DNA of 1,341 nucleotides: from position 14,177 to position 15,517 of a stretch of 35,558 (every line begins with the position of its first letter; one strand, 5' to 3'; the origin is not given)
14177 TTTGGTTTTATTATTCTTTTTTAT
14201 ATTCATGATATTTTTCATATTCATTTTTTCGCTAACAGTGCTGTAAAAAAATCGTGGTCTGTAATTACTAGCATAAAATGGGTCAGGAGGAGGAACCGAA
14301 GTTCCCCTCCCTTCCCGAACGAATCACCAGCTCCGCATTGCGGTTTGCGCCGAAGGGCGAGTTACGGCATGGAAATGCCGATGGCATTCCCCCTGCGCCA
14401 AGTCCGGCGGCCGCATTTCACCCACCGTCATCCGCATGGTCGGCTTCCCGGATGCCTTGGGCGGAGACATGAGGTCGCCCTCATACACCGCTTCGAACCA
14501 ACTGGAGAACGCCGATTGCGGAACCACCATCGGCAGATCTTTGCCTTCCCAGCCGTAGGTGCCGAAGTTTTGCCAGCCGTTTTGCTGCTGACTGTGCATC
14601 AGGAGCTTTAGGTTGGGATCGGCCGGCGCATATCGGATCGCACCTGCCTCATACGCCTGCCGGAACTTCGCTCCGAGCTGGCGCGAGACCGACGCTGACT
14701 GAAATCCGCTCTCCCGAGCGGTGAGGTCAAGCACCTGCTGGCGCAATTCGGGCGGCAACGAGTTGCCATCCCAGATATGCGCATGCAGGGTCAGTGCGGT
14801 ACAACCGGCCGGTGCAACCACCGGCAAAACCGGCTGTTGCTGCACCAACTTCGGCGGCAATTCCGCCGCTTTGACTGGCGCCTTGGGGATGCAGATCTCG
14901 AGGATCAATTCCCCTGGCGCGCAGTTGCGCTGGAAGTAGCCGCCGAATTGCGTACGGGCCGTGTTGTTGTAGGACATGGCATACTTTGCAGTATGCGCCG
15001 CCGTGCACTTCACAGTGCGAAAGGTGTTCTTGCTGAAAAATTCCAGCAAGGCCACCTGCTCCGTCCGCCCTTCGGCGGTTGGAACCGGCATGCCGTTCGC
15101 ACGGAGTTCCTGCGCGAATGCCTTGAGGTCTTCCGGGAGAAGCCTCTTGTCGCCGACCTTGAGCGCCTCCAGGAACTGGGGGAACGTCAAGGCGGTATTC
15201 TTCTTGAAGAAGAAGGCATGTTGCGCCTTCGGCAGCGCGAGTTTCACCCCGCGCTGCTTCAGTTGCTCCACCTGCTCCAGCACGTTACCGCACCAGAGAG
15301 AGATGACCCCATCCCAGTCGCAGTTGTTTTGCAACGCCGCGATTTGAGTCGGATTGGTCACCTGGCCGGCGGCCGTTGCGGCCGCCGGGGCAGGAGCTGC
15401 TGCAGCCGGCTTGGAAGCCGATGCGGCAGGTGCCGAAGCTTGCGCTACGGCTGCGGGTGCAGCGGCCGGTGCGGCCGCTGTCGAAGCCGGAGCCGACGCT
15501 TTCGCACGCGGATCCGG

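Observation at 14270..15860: Cassette C: a 60-80% GC orphan lipoprotein inserted between a sortase and its putative LPYTG substrate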

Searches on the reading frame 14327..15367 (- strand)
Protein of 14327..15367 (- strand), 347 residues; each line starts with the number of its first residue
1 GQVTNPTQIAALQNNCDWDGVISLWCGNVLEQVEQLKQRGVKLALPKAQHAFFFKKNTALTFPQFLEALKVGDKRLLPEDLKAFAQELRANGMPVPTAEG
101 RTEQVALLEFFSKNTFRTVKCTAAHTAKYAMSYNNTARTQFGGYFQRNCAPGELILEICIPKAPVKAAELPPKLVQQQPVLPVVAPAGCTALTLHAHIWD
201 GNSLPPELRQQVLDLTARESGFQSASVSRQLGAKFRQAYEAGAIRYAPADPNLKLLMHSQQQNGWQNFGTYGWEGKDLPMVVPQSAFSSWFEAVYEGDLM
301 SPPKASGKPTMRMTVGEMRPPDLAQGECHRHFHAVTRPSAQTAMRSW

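Call 8: find_homologous_proteins(query=window:14327-15367:-, max_evalue=0.01)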
Query window:14327-15367:- (347 aa): 3 proteins with E <= 0.01 among 2347 candidates.
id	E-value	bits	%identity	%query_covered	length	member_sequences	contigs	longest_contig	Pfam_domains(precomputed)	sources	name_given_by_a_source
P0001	7.3e-237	803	100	100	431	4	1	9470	-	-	-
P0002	2.9e-79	285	41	94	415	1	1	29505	-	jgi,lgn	-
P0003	1.4e-54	203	60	46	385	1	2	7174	-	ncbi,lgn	-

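Call 11: find_encoding_contigs(protein=P0002, flank=10000)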
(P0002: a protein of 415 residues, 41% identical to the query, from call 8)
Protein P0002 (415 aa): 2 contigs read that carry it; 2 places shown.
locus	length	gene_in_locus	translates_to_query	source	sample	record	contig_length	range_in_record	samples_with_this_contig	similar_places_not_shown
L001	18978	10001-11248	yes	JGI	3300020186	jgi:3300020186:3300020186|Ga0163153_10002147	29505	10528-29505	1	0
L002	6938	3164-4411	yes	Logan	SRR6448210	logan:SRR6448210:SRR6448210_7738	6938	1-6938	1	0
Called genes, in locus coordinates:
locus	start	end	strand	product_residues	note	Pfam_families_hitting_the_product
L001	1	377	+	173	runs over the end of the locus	PF12385:Peptidase_C70 (weak), PF13529:Peptidase_C39_2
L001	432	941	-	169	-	-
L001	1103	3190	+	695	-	PF02518:HATPase_c, PF00204:DNA_gyraseB, PF01751:Toprim, PF00986:DNA_gyraseB_C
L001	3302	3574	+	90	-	PF12840:HTH_20 (weak), PF01022:HTH_5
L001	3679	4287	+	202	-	-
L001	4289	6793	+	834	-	PF00932:LTD (weak)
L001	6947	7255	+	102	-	-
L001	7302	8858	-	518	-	PF07705:CARDB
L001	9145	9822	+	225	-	PF04203:Sortase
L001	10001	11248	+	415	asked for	-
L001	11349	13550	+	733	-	PF00801:PKD (faint), PF05345:He_PIG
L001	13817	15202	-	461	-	PF00587:tRNA-synt_2b, PF03129:HGTP_anticodon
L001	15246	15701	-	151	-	-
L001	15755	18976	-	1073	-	?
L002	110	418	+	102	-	-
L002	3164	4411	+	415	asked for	-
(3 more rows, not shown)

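Call 12: find_encoding_contigs(protein=P0003, flank=10000)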
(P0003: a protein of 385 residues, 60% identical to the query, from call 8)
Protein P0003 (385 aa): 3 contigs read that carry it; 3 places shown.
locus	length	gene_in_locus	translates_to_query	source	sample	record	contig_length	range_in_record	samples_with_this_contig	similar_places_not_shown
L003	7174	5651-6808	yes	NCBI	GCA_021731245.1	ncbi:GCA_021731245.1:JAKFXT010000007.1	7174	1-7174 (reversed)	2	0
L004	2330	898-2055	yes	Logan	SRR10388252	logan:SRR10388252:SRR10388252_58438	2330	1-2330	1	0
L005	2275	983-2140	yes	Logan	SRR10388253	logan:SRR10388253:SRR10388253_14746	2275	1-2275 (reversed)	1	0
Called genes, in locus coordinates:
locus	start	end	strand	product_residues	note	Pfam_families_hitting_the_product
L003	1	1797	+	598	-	?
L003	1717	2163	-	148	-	-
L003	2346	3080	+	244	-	PF07826:IMP_cyclohyd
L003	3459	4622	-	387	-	PF07705:CARDB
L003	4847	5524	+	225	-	PF04203:Sortase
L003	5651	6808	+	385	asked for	-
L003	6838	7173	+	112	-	?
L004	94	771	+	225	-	PF04203:Sortase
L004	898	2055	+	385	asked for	-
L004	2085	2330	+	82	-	?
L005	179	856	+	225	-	PF04203:Sortase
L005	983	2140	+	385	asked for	-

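Call 16: search_protein_representatives(protein=window:14327-15367:-)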
Query: 347 residues. Proteins with E-value up to 0.001 (for the whole library): 8; up to 1e-10: 3; up to 1e-30: 3. The best 8 are listed.
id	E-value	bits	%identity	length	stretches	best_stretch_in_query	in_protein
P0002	9.4e-80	284.5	46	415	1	13-337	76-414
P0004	1.9e-56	207.9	100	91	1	257-347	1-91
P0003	4.5e-55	203.4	60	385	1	2-162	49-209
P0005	2.2e-06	43.3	37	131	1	257-339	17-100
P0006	5.3e-06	42.0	28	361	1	53-258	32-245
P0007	5.3e-05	38.7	31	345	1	177-321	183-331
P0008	5.3e-04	35.5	39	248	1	159-238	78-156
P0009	8.3e-04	34.8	22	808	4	132-228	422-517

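Call 23: find_encoding_contigs(protein=P0007, flank=8000, max_places=3)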
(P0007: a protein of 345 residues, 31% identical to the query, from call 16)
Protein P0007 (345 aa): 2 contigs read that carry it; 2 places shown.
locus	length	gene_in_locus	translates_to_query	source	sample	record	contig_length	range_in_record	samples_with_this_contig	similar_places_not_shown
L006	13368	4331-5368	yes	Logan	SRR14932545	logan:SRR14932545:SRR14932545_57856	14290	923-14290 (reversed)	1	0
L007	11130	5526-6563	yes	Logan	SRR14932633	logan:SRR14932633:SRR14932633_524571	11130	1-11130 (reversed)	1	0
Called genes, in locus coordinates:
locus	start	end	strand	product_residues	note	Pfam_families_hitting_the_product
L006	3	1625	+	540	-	?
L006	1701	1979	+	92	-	-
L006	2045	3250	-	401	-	PF07705:CARDB (weak)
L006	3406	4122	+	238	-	PF04203:Sortase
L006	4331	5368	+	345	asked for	-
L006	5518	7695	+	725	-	PF05345:He_PIG, PF24908:Ig_SIBA-E_2nd (faint), PF05345:He_PIG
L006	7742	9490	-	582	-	PF07973:tRNA_SAD, PF00587:tRNA-synt_2b, PF03129:HGTP_anticodon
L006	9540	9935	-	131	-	-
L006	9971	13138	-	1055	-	PF02811:PHP, PF07733:DNA_pol3_alpha, PF17657:DNA_pol3_finger, PF14579:HHH_6, PF01336:tRNA_anti-codon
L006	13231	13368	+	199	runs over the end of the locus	PF01351:RNase_HII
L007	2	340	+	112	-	?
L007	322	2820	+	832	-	PF00932:LTD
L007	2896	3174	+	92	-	-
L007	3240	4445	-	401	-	PF07705:CARDB (weak)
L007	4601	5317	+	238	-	PF04203:Sortase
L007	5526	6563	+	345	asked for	-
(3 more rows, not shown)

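Call 34: list_cluster_members(proteins=[P0005, P0006, P0008, P0002, P0003, P0007, P0010])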
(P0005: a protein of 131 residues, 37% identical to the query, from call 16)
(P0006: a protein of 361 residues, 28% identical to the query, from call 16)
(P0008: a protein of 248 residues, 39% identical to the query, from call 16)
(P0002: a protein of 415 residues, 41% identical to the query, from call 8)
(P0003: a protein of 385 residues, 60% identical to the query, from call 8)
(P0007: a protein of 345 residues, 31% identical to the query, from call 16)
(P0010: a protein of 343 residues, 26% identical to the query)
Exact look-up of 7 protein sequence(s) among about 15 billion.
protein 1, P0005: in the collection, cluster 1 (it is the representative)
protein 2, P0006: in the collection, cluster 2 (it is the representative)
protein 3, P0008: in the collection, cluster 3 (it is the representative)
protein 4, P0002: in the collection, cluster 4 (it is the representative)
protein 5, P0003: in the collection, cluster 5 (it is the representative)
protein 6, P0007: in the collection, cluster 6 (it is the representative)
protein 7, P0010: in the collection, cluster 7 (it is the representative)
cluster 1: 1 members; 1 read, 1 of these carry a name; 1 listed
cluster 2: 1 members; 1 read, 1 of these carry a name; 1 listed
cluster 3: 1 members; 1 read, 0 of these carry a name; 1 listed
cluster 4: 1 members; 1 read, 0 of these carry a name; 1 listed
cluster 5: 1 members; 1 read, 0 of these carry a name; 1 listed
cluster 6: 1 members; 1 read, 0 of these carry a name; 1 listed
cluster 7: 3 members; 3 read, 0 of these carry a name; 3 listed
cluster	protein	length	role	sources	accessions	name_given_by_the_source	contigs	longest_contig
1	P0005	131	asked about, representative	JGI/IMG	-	hypothetical protein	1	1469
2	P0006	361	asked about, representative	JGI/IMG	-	hypothetical protein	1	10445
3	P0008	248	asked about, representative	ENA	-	-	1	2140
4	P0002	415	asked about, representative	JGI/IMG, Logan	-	-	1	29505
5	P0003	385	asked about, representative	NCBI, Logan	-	-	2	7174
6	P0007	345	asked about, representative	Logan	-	-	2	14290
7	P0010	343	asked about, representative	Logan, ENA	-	-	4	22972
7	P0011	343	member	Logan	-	-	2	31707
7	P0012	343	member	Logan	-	-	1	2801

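Call 36: find_encoding_contigs(protein=P0006, flank=8000, max_places=2)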
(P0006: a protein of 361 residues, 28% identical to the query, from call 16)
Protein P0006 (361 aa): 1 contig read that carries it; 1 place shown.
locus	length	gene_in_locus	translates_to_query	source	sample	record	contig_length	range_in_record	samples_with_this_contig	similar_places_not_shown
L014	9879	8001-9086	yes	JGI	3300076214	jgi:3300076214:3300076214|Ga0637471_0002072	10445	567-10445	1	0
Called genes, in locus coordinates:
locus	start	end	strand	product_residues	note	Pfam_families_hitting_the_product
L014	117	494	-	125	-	PF00412:LIM (faint), PF23477:zf_Tbcl_2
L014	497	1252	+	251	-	PF01409:tRNA-synt_2d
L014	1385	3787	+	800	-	PF03483:B3_4, PF00877:NLPC_P60, PF03484:B5 (weak), PF17759:tRNA_synthFbeta, PF03147:FDX-ACB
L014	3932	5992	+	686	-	PF02518:HATPase_c, PF00204:DNA_gyraseB, PF01751:Toprim, PF00986:DNA_gyraseB_C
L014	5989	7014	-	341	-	-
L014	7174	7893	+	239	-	PF04203:Sortase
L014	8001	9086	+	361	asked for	-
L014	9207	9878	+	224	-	?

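Call 37: find_encoding_contigs(protein=P0008, flank=8000, max_places=2)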
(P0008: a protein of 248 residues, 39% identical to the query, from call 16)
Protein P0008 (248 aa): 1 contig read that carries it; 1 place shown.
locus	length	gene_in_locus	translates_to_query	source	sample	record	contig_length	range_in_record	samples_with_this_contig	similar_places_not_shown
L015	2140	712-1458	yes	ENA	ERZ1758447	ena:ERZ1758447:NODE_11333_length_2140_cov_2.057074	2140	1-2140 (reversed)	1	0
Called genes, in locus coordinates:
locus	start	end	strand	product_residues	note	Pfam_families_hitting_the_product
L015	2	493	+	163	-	?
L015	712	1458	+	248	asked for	-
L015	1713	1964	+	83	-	-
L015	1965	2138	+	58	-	?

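Call 38: find_encoding_contigs(protein=P0005, flank=8000, max_places=2)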
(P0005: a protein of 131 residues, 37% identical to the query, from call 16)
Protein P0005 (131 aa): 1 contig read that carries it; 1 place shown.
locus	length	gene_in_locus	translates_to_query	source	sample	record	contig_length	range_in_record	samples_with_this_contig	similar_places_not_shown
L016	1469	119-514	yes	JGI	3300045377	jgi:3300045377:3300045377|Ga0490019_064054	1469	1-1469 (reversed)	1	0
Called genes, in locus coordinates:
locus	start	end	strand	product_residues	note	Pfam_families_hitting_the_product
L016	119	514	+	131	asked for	-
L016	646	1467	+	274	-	?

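Call 40: predict_structure(alignment_id=A3)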
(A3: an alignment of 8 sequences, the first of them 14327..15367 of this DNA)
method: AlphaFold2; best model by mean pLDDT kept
length: 347 residues; sequences in the alignment: 8
mean_pLDDT: 68.7   pTM: 0.48
mean pLDDT of the five models: 68.7, 67.9, 67.1, 65.9, 64.9
residues with pLDDT >= 90: 85; 70-90: 93; 50-70: 75; < 50: 94
segments of 3 or more residues with pLDDT < 50: 1-13, 19-24, 26-58, 133-146, 164-186, 343-347
pLDDT, mean of each block of 10 residues (from residue 1): 37 51 42 37 35 42 76 74 69 69 84 74 63 45 46 62 44 38 50 92 94 87 80 94 94 92 86 92 82 93 90 82 67 89 45
secondary structure, 60 per line:
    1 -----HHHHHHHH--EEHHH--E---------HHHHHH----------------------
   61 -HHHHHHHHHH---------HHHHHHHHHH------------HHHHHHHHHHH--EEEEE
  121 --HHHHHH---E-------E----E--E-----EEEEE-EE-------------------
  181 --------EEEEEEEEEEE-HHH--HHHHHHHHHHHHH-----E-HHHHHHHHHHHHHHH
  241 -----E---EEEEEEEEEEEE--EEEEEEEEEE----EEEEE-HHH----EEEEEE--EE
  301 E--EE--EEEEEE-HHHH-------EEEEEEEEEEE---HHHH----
elements in order: H6-13 H33-38 H62-71 H81-90 H103-113 E116-120 H123-128 E154-158 E189-199 H206-218 H226-240 E250-261 E264-273 E278-282 E291-296 E299-301 E308-313 H315-318 E326-336 H340-343

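Call 43: fold_search(model_id=the predicted structure, library=pdb)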
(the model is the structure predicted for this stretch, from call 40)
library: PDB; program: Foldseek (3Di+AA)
matches with E <= 10: 1290; with E <= 0.001: 0
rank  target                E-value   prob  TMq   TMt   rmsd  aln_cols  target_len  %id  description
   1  6yoa_B                8.0e-03  0.99  0.24  0.51   5.4       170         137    9  Lig v 1 structure and the inflammatory response to the Ole e 1 protein family (released 2020-05-13)
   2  8uw4_A                2.9e-02  0.97  0.21  0.54   6.2       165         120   12  Crystal structure of hydroxyisourate hydrolase from Herbaspirillum seropedicae (released 2024-01-31)
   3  1ft0_B                7.0e-02  0.20  0.11  0.21   9.7        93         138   10  CRYSTAL STRUCTURE OF TRUNCATED HUMAN RHOGDI K113A MUTANT (released 2001-05-02)
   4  1qvy_A                7.0e-02  0.16  0.10  0.19   8.5        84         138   11  Crystal structure of RhoGDI K(199,200)R double mutant (released 2004-02-10)
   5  2n80_MODEL_1_B        8.4e-02  0.20  0.11  0.18   8.3        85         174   10  p75NTR DD:RhoGDI (released 2015-12-23)
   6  8wae_A                8.9e-02  0.38  0.13  0.33  10.1       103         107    8  Crystal structure of a novel porphyran-binding carbohydrate binding module (released 2024-09-11)
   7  7lsr_A                9.4e-02  0.23  0.12  0.06   7.6        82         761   11  Ruminococcus bromii Amy12-D392A with maltoheptaose (released 2021-07-14)
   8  9h7a_B                1.0e-01  0.96  0.21  0.58   4.6       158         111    8  Human Transthyretin in Complex with 3,5-Dichlorobenzenesulfonamide (released 2025-03-12)
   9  3pfq                  1.1e-01  0.44  0.12  0.09   8.0        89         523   11  Crystal Structure and Allosteric Activation of Protein Kinase C beta II (released 2011-02-02)
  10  2jhw_A                1.1e-01  0.16  0.11  0.19   7.6        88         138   10  CRYSTAL STRUCTURE OF RHOGDI E155A, E157A MUTANT (released 2007-05-08)
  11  1qwh_A                1.1e-01  0.96  0.22  0.61   4.9       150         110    7  a covalent dimer of transthyretin that affects the amyloid pathway (released 2004-09-14)
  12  8gop_A                1.1e-01  0.47  0.14  0.22   9.1       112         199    8  SARS-CoV-2 specific private TCR RLQ7 (released 2023-03-01)
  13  8ymb_I                1.2e-01  0.41  0.15  0.29   6.2       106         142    7  The crystal structure of SHD931 in complex with Brd4-BD2 and VCB (released 2025-02-12)
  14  1fst_B                1.2e-01  0.21  0.12  0.21   7.5        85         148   10  CRYSTAL STRUCTURE OF TRUNCATED HUMAN RHOGDI TRIPLE MUTANT (released 2001-05-02)
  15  3e8v                  1.3e-01  0.89  0.17  0.58   5.8       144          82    3  Crystal structure of a possible transglutaminase-family protein proteolytic fragment from Bacteroides fragilis (released 2008-09-02)
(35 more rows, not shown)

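Call 47: find_encoding_contigs(protein=P0011, flank=6000, max_places=2)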
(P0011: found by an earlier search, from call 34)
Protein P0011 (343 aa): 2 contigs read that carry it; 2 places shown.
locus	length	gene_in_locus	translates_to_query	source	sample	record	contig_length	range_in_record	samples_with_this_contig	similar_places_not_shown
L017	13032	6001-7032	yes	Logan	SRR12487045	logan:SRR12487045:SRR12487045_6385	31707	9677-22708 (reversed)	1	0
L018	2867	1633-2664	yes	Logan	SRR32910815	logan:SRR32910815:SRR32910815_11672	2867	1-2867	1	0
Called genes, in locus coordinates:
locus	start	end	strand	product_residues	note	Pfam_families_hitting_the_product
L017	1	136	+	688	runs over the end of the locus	PF02518:HATPase_c, PF00204:DNA_gyraseB, PF01751:Toprim, PF00986:DNA_gyraseB_C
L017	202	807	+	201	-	-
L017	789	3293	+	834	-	PF00932:LTD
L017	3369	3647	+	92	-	-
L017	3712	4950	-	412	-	PF07705:CARDB (weak)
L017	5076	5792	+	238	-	PF04203:Sortase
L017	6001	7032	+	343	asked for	-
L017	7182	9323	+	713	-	PF05345:He_PIG, PF24908:Ig_SIBA-E_2nd (faint), PF18981:InlK_D3 (faint), PF05345:He_PIG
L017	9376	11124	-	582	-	PF07973:tRNA_SAD, PF00587:tRNA-synt_2b, PF03129:HGTP_anticodon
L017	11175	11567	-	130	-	-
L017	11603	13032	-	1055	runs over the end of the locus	PF02811:PHP, PF07733:DNA_pol3_alpha, PF17657:DNA_pol3_finger, PF14579:HHH_6, PF01336:tRNA_anti-codon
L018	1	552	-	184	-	?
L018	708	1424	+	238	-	PF04203:Sortase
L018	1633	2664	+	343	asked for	-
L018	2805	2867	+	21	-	?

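Call 48: find_encoding_contigs(protein=P0012, flank=3000, max_places=1)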
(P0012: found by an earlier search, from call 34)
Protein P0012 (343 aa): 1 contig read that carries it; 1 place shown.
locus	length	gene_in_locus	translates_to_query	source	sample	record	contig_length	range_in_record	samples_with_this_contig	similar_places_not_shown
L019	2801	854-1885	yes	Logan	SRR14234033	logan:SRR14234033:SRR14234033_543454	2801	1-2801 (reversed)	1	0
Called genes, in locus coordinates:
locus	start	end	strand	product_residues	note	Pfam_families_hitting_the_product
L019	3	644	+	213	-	?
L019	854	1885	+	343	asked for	-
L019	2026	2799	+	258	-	?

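Call 79: find_related_loci(query=L015:2-493:+, collection=genome_contigs, flank=3000)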
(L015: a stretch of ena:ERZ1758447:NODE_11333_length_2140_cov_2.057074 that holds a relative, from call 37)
Query L015:2-493:+ (163 aa) in genome_contigs; peptide patterns used: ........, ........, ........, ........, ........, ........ (x = any residue, [..] = any of these).
269 stretches matched a pattern, but none encodes a relative of the query by tblastn (E <= 1e-3).

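Call 84: fold_search(model_id=the predicted structure, library=viral)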
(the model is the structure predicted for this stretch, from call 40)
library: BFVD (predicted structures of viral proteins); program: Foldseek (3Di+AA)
matches with E <= 10: 659; with E <= 0.001: 0
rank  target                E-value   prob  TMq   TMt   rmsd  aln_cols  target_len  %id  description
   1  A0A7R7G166            1.2e-03  0.98  0.20  0.24  13.9       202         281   11  (no name in the UniProt tables at hand)
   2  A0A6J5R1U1            1.7e-03  0.99  0.18  0.13  10.4       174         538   12  Uncharacterized protein [uncultured Caudovirales phage]
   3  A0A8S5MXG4            2.2e-03  0.80  0.19  0.11  22.9       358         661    7  DUF6273 domain-containing protein [Siphoviridae sp. ct91l7]
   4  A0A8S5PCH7            2.4e-02  0.96  0.19  0.46   5.7       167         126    6  Uncharacterized protein [Siphoviridae sp. ctorp6]
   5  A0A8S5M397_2          2.9e-02  0.84  0.18  0.07   6.8       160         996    9  FdeC-like protein [Siphoviridae sp. ctqpo8]
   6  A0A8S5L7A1            3.4e-02  0.28  0.16  0.06  22.3       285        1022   10  Structural protein [CrAss-like virus sp. ctt4r3]
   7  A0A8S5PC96            3.9e-02  0.72  0.20  0.37   7.3       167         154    5  Uncharacterized protein [Siphoviridae sp. ctCeQ13]
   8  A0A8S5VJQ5            4.1e-02  0.14  0.17  0.13  19.3       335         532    8  (no name in the UniProt tables at hand)
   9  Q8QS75                7.4e-02  0.18  0.13  0.17  17.7       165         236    8  Membrane glycoprotein UL11 [Panine betaherpesvirus 2]
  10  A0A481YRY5            8.3e-02  0.47  0.11  0.14  11.4        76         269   13  Uncharacterized protein [Iridovirus LCIVAC01]
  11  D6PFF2                8.8e-02  0.08  0.11  0.11  29.4       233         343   12  (no name in the UniProt tables at hand)
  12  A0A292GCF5            9.3e-02  0.89  0.15  0.05   6.0        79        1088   10  (no name in the UniProt tables at hand)
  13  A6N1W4                9.9e-02  0.18  0.13  0.22  12.7       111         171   13  Uncharacterized protein [Microbacterium phage Min1]
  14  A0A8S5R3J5            1.2e-01  0.25  0.12  0.08  17.9       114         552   10  Baseplate component [Siphoviridae sp. ctdm01]
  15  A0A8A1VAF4            1.3e-01  0.15  0.12  0.21  13.2       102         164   11  (no name in the UniProt tables at hand)
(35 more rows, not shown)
